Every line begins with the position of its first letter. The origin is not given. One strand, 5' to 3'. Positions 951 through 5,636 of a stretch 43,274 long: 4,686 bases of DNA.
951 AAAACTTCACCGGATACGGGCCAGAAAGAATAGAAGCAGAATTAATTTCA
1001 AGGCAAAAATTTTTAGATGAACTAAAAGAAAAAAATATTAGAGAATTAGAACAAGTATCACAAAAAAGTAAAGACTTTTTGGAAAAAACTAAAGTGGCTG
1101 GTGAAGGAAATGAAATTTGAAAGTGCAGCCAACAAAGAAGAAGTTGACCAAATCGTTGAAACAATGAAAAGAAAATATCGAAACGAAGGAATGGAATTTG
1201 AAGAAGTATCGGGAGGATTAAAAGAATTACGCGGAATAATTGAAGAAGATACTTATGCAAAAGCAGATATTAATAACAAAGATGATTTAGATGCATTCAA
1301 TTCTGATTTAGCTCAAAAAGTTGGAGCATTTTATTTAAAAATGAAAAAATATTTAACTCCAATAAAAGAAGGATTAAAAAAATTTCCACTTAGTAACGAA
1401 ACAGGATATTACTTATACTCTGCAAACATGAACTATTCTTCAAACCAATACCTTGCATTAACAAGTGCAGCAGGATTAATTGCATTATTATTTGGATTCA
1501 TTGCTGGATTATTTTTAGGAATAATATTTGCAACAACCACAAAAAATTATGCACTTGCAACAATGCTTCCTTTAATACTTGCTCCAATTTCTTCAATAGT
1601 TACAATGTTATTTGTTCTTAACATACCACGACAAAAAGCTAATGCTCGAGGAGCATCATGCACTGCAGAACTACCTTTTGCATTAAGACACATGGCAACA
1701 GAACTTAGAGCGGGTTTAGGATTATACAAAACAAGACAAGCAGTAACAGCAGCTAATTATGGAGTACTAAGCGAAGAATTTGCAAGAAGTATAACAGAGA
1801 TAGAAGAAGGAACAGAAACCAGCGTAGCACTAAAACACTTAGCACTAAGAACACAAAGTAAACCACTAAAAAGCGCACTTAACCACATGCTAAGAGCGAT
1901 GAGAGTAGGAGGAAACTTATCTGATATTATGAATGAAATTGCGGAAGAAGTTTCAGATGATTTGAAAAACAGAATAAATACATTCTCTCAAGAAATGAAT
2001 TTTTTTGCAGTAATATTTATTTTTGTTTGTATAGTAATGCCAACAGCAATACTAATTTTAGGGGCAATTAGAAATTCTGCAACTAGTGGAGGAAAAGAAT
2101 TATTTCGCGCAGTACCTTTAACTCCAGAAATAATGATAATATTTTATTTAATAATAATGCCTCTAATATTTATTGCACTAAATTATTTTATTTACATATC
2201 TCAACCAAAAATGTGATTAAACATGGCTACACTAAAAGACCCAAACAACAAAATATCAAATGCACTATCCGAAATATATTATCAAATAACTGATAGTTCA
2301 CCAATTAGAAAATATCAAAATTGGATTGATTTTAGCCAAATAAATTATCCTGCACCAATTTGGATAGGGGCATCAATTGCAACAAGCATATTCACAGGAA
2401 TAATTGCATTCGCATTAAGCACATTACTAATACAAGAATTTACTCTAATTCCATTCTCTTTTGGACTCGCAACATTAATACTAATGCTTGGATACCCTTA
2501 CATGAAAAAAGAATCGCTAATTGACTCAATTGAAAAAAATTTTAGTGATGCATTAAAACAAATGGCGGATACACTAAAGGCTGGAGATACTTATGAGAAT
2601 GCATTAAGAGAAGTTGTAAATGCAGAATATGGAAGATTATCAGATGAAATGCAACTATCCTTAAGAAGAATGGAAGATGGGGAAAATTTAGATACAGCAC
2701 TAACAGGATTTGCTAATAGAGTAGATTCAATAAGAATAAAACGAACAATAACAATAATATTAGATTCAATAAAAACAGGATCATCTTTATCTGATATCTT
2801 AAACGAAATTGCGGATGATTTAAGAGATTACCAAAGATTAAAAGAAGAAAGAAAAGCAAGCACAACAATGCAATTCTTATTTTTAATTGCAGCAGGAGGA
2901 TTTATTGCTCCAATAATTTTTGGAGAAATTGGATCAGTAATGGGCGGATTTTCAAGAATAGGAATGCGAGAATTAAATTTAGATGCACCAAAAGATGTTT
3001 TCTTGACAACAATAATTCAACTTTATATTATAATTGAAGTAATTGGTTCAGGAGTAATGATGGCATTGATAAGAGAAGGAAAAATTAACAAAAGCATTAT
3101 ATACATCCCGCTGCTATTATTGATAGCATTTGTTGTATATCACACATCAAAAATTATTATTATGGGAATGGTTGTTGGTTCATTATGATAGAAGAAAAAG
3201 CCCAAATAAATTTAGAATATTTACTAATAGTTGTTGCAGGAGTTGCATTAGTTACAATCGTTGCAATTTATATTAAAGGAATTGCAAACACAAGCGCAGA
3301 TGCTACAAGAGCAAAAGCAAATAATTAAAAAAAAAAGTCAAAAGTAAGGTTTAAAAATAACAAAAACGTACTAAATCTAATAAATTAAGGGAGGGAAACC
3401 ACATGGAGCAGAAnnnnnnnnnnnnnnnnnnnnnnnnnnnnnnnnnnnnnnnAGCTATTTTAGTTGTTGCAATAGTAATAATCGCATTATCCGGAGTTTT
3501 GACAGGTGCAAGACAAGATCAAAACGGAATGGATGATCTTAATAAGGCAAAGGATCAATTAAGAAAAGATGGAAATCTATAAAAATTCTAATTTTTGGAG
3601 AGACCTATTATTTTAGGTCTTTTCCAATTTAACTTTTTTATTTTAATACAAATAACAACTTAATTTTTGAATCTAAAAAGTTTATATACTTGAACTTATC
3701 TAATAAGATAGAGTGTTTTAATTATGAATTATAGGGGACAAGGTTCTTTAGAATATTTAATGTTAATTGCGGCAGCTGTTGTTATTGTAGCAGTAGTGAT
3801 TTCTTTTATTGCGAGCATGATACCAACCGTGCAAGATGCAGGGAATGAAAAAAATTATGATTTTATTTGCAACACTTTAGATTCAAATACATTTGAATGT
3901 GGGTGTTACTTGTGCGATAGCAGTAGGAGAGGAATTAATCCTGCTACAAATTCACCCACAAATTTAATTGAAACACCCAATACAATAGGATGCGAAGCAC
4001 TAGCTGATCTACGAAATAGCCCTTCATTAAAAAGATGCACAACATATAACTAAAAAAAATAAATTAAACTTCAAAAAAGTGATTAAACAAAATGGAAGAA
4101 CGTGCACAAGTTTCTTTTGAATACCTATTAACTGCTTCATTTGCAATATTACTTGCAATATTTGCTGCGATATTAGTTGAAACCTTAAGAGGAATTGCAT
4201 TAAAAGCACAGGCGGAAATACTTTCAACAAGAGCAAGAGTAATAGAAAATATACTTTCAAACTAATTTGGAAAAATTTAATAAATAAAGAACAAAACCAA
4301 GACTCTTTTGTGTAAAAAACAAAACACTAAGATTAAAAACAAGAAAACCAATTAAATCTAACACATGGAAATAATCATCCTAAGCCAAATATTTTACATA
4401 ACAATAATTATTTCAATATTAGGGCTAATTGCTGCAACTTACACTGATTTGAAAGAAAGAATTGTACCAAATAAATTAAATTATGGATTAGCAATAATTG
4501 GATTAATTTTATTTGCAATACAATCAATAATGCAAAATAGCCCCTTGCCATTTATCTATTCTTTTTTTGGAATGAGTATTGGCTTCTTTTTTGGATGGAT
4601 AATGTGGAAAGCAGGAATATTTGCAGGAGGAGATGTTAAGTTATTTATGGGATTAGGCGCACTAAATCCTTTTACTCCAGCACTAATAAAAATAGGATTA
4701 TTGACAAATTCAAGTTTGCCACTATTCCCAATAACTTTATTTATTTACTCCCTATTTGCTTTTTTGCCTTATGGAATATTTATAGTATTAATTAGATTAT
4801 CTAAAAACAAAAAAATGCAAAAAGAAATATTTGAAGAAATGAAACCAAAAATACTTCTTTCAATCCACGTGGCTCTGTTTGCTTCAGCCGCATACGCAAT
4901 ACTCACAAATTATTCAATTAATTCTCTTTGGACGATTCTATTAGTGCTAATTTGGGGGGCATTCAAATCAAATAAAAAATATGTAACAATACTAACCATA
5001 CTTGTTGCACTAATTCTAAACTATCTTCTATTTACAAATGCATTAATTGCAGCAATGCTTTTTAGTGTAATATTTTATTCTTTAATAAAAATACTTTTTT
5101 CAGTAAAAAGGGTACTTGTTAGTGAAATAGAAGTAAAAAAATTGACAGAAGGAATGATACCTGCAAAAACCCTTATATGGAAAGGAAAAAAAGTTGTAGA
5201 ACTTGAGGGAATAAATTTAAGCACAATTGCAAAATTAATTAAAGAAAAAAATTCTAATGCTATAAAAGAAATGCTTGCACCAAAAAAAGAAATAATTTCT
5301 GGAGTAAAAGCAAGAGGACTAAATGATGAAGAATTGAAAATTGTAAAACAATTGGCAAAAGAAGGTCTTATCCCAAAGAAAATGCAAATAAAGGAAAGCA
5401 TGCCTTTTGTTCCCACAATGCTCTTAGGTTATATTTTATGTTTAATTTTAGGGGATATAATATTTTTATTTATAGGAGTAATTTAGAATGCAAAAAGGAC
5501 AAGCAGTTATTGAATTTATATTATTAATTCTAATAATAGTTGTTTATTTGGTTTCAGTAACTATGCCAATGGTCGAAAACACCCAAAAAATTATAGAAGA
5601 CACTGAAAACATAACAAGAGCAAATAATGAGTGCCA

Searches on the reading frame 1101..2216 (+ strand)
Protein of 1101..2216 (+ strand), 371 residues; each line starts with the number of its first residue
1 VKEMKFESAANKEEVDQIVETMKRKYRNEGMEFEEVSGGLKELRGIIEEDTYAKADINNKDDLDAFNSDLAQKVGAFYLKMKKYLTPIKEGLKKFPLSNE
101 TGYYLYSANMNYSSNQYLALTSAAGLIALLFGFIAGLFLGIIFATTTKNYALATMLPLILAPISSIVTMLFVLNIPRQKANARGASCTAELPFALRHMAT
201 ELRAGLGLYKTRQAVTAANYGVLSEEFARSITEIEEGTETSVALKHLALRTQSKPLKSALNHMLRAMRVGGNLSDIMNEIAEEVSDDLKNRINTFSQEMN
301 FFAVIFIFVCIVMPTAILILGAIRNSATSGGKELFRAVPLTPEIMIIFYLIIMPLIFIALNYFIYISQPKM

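Call 42: search_protein_families(library=pfam, proteins=[window:1101-2216:+], max_evalue=0.0001)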
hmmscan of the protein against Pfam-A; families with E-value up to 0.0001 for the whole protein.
window:1101-2216:+ (371 aa): 2 families
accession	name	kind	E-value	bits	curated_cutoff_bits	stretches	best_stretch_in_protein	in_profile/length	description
PF00482.28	T2SSF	-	1.1e-18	67.8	25.2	1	194-320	1-124/125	Type II secretion system (T2SS), protein F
PF20990.2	DUF2207_C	-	5.8e-05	23.3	33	0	58-174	86-188/247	Predicted membrane protein (DUF2207) C-terminal domain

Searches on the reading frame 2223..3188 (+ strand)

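Call 42: search_protein_families(library=pfam, proteins=[window:2223-3188:+], max_evalue=0.0001)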
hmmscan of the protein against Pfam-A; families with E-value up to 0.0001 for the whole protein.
window:2223-3188:+ (321 aa): 1 family
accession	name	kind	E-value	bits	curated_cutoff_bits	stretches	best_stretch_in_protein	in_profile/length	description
PF00482.28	T2SSF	-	4.8e-16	59.3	25.2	1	111-232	2-120/125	Type II secretion system (T2SS), protein F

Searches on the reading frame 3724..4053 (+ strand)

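Call 43: search_protein_families(library=pfam, proteins=[window:3724-4053:+], max_evalue=0.0001)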
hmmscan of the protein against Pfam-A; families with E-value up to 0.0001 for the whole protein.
window:3724-4053:+ (109 aa): 1 family
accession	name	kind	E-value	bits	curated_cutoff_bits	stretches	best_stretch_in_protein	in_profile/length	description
PF04021.17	Class_IIIsignal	-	3.3e-07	30.5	23.7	1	4-28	2-26/27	Class III signal peptide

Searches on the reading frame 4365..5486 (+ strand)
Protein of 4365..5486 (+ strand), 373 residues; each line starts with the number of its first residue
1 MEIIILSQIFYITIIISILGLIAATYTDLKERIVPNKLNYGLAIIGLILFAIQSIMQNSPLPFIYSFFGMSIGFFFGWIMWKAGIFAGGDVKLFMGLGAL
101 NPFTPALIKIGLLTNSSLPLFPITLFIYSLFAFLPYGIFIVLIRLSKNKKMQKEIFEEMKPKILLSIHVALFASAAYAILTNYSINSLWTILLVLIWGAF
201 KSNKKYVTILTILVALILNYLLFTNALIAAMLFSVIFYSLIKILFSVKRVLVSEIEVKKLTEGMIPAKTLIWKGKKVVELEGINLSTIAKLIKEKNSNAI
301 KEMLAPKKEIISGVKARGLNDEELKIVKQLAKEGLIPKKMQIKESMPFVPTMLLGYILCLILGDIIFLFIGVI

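Call 42: search_protein_families(library=pfam, proteins=[window:4365-5486:+], max_evalue=0.0001)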
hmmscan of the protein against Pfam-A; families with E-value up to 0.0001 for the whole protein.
window:4365-5486:+ (373 aa): 3 families
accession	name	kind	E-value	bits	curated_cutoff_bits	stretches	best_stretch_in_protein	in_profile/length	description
PF01478.23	Peptidase_A24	-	2.9e-16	60.2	26.5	1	16-132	2-99/104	Type IV leader peptidase family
PF06819.16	Arc_PepC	-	6.1e-09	36.5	23.4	1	239-342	14-110/110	Archaeal Peptidase A24 C-terminal Domain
PF06847.16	Arc_PepC_II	-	1.2e-05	26.2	29.9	1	315-365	48-93/93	Archaeal Peptidase A24 C-terminus Type II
